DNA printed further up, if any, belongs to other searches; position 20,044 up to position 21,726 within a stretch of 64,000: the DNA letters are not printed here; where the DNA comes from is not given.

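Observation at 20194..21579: AspRS/AsnRS paralog missing both invariant class-II arginines, a probable pseudo-synthetase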

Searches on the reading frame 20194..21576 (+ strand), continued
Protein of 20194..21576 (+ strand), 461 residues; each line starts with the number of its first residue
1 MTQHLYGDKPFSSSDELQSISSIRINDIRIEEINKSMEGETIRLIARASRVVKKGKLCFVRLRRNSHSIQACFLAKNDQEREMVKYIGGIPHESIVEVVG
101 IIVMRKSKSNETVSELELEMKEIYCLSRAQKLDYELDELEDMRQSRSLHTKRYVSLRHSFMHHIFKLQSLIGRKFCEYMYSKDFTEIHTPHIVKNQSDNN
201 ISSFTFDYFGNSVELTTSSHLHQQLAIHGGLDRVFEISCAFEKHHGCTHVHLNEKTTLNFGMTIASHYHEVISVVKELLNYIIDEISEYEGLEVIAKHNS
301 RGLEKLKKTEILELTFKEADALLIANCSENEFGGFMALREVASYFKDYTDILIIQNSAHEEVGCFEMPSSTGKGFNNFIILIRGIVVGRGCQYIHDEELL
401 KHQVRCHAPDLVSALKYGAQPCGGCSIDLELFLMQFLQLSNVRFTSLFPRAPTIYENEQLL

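Call 40: search_solved_structures(query=window:20194-21576:+, max_evalue=1e-40, show_alignments=5)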
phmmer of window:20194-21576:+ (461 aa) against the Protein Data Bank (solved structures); distinct sequences matched with E-value up to 1e-40: 6.
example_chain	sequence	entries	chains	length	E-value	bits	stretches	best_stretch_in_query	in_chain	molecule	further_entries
6od8_A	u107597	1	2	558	4.6e-50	174.3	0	17-288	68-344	Putative aspartyl-tRNA synthetase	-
6iy6_A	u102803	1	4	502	3.2e-45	158.3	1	7-452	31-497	Aspartate--tRNA ligase, cytoplasmic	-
4j15_A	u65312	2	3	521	3.8e-45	158.1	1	7-452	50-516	Aspartate--tRNA ligase, cytoplasmic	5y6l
3i7f_A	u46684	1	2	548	7.5e-44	153.8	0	151-453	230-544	Aspartyl-tRNA synthetase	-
1asy_A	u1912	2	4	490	3.6e-42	148.3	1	6-452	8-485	ASPARTYL-tRNA SYNTHETASE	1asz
1eov_A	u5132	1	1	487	3.8e-42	148.2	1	6-452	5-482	ASPARTYL-TRNA SYNTHETASE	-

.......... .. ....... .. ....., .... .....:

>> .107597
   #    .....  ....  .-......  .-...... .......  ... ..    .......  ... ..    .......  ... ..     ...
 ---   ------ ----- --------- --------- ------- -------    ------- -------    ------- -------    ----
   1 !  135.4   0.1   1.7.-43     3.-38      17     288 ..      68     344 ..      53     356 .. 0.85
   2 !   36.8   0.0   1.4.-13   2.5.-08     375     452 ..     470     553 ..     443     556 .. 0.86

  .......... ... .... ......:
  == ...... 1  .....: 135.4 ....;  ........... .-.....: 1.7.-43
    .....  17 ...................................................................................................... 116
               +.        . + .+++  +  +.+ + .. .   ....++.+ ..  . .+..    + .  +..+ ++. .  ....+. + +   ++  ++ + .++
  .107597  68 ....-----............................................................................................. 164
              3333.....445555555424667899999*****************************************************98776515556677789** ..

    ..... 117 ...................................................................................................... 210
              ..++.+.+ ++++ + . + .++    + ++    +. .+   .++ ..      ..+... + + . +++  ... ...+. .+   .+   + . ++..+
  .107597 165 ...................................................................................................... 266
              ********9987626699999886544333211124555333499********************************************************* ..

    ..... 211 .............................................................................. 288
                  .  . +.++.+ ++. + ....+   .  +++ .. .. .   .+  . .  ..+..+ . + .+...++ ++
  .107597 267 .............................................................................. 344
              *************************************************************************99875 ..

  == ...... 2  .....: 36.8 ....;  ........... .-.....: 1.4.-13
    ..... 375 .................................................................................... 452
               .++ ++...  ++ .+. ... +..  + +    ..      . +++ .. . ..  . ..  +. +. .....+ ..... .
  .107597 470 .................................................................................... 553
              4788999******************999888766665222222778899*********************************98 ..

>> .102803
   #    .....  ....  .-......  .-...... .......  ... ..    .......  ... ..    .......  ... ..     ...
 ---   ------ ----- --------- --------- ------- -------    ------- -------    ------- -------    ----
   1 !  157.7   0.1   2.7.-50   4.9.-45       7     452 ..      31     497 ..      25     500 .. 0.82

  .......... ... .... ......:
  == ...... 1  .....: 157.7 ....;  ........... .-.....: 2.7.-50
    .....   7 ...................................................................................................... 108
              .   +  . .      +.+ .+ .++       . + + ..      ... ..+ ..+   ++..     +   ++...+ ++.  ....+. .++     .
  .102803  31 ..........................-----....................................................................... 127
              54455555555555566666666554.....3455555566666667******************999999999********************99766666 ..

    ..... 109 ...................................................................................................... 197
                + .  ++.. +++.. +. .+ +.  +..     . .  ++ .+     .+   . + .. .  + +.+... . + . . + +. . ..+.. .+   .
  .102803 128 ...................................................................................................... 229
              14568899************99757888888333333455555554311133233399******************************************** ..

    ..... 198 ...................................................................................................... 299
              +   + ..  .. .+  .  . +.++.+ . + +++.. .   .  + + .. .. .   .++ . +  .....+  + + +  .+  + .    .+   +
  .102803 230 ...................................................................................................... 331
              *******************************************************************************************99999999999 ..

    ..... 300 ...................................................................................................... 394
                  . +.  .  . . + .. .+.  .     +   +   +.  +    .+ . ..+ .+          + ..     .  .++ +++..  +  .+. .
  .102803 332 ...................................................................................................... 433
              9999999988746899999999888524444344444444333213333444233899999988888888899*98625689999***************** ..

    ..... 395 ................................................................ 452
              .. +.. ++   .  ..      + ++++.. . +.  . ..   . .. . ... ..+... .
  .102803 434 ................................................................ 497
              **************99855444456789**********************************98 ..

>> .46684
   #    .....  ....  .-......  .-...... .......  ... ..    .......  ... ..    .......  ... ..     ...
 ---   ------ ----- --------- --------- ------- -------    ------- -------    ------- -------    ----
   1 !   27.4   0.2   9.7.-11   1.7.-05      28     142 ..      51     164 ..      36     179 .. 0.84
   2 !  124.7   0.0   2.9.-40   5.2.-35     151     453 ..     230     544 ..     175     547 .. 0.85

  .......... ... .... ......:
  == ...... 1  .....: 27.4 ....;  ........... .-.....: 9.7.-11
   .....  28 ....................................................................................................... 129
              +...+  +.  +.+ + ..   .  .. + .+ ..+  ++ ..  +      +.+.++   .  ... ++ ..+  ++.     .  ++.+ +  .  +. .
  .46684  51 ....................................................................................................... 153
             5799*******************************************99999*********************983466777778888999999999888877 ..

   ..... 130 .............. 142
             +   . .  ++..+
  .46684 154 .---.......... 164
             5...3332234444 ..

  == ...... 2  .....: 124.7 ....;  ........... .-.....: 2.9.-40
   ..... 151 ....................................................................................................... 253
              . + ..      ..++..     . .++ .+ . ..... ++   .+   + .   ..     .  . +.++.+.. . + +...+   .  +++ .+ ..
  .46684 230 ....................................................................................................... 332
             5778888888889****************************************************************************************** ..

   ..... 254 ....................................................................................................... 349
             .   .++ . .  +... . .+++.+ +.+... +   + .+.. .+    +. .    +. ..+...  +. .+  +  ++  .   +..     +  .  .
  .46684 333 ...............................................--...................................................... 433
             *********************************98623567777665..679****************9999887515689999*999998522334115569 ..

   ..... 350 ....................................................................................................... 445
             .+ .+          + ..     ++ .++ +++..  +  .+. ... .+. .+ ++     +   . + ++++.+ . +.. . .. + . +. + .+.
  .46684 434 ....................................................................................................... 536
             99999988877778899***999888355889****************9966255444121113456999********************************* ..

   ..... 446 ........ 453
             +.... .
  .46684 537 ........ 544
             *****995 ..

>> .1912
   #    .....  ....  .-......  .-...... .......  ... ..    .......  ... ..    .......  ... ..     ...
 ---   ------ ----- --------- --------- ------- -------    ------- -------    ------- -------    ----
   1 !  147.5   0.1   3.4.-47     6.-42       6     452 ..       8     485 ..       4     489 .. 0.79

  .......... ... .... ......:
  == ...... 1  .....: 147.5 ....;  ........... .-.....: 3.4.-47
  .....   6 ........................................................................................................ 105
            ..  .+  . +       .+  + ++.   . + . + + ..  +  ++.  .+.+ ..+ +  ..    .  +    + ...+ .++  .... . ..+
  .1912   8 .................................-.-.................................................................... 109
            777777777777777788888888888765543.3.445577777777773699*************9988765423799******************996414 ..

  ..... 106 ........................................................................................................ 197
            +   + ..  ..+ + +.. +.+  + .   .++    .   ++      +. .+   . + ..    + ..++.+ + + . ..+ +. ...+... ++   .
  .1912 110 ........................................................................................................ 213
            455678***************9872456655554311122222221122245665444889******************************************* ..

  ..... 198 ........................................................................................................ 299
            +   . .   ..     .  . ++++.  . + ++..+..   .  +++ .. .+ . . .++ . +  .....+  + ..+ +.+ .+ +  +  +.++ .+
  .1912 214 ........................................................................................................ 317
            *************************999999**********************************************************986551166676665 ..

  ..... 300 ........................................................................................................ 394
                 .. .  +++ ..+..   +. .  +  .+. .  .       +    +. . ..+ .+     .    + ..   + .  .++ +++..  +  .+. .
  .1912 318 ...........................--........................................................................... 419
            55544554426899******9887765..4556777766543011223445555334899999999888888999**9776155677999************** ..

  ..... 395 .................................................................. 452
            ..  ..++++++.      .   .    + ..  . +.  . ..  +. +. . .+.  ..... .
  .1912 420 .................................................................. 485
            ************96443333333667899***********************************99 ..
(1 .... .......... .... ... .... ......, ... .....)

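Call 47: list_cluster_members(proteins=[P0296, P0298, P0328, P0365, P0393, P0334, P0422, P0331, P0332, P0302])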
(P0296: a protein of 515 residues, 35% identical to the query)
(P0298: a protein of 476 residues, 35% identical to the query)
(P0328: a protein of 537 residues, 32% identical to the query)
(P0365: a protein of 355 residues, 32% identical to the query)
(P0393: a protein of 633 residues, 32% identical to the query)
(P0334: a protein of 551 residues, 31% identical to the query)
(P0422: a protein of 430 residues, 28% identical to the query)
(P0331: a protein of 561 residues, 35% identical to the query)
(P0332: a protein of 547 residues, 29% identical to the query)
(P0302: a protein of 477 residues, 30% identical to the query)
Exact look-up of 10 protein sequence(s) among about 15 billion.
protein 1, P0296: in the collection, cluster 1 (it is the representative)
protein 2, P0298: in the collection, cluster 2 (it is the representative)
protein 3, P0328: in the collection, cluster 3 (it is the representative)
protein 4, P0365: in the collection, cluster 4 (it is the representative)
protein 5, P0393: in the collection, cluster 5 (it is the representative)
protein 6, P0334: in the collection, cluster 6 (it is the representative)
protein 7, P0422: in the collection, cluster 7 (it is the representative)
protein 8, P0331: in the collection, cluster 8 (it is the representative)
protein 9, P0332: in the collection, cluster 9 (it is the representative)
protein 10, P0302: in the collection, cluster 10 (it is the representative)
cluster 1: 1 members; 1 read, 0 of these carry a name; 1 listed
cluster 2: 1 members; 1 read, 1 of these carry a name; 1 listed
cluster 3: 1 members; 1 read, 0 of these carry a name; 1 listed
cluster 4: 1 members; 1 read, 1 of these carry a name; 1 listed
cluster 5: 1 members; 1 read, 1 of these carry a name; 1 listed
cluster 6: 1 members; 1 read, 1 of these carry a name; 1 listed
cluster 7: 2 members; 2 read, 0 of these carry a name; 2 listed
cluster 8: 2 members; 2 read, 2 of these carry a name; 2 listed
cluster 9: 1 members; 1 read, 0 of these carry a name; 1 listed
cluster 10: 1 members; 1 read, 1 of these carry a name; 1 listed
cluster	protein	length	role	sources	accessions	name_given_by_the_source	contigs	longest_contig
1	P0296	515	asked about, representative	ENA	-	-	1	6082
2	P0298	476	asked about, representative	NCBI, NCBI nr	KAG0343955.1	aspartate--tRNA ligase dps1 [Podila humilis]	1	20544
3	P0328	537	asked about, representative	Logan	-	-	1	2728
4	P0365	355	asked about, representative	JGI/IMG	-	aspartyl/asparaginyl-tRNA synthetase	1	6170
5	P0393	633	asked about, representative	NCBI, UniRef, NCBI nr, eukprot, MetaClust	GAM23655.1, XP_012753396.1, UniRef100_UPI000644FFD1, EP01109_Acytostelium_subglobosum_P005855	hypothetical protein SAMD00019534_068300 [Acytostelium subglobosum LB1] | hypothetical protein n=1 Tax=Acytostelium subglobosum LB1 TaxID=1410327 ... | XP_012753396.1 hypothetical protein SAMD00019534_068300 [Acytostelium subglobosum LB1]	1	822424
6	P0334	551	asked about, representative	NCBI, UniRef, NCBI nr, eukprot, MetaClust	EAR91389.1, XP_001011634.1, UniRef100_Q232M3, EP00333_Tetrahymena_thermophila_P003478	cytoplasmic aspartyl-tRNA synthetase (macronuclear) [Tetrahymena thermophila SB210] | aspartate--tRNA ligase n=1 Tax=Tetrahymena thermophila (strain SB210) TaxID=312017 ... | cytoplasmic aspartyl-tRNA synthetase [Tetrahymena thermophila SB210]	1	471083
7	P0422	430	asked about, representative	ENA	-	-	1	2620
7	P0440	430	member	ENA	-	-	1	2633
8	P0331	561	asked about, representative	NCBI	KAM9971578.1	hypothetical protein ACTFIW_011560 [Dictyostelium discoideum]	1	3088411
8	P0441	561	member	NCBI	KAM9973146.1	hypothetical protein ACTFIR_012521 [Dictyostelium discoideum]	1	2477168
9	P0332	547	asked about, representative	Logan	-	-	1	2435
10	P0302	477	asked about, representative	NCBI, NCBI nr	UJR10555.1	hypothetical protein I4U23_014755 [Adineta vaga]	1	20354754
